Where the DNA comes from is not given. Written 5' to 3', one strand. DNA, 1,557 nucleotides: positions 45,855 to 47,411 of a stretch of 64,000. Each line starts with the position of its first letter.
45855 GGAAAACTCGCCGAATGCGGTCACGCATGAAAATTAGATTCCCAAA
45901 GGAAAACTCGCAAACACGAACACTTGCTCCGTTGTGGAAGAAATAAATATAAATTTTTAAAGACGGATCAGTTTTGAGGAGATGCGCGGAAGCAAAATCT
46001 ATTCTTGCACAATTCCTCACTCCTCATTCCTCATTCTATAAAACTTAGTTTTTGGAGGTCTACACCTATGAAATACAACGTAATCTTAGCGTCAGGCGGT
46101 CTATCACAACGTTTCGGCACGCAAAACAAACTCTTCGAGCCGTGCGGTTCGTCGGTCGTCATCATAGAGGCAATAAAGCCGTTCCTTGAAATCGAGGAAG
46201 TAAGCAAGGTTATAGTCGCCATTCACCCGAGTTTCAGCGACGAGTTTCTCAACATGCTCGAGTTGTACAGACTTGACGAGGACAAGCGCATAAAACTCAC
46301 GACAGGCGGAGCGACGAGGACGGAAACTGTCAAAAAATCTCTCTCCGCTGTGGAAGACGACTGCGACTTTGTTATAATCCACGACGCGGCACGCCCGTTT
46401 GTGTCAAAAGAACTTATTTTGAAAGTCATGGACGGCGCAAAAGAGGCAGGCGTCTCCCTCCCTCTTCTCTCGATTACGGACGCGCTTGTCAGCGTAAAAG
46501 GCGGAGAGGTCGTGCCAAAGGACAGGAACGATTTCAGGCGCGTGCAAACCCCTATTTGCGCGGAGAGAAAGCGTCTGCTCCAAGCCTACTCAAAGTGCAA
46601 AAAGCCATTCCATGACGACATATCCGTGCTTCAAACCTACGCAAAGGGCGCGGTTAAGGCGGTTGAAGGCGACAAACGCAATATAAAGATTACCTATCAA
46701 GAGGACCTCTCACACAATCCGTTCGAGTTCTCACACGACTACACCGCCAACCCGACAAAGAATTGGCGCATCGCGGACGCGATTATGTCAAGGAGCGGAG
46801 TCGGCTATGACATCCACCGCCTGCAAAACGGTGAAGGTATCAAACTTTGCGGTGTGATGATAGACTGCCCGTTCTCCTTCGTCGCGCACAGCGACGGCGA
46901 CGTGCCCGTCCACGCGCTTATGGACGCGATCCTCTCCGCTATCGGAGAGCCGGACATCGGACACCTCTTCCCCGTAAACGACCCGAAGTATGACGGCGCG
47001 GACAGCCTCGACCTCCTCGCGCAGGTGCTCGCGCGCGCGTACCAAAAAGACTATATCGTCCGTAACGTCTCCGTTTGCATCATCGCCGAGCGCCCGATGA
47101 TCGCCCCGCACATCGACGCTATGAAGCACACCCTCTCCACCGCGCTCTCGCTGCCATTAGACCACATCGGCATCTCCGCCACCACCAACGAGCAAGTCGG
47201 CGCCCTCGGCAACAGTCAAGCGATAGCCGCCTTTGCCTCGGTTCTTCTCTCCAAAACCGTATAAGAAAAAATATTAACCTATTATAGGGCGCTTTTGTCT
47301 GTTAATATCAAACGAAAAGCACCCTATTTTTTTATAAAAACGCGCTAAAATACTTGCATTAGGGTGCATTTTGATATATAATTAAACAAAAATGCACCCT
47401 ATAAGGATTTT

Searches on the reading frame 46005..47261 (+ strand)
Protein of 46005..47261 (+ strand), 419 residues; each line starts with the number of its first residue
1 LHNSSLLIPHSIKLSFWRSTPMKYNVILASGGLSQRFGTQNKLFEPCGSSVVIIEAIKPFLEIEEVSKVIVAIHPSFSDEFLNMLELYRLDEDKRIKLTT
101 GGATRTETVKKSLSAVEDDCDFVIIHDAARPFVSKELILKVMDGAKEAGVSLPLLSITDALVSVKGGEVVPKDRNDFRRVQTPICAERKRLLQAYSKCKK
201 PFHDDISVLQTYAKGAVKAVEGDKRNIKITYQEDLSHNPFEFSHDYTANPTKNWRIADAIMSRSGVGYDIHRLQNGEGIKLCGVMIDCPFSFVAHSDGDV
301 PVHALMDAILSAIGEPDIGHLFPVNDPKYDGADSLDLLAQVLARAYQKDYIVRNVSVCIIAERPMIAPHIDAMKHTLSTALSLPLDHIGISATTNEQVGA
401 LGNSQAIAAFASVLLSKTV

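Call 9: search_protein_families(library=pfam, proteins=[window:46005-47261:+], max_evalue=0.01)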
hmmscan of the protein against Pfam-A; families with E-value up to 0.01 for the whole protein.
window:46005-47261:+ (419 aa): 2 families
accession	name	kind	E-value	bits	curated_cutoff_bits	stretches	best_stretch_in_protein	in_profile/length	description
PF02542.21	YgbB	-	2.9e-51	174.3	26.7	1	263-415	2-154/155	YgbB family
PF01128.25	IspD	-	1.4e-36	126.7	27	1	26-237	3-214/221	2-C-methyl-D-erythritol 4-phosphate cytidylyltransferase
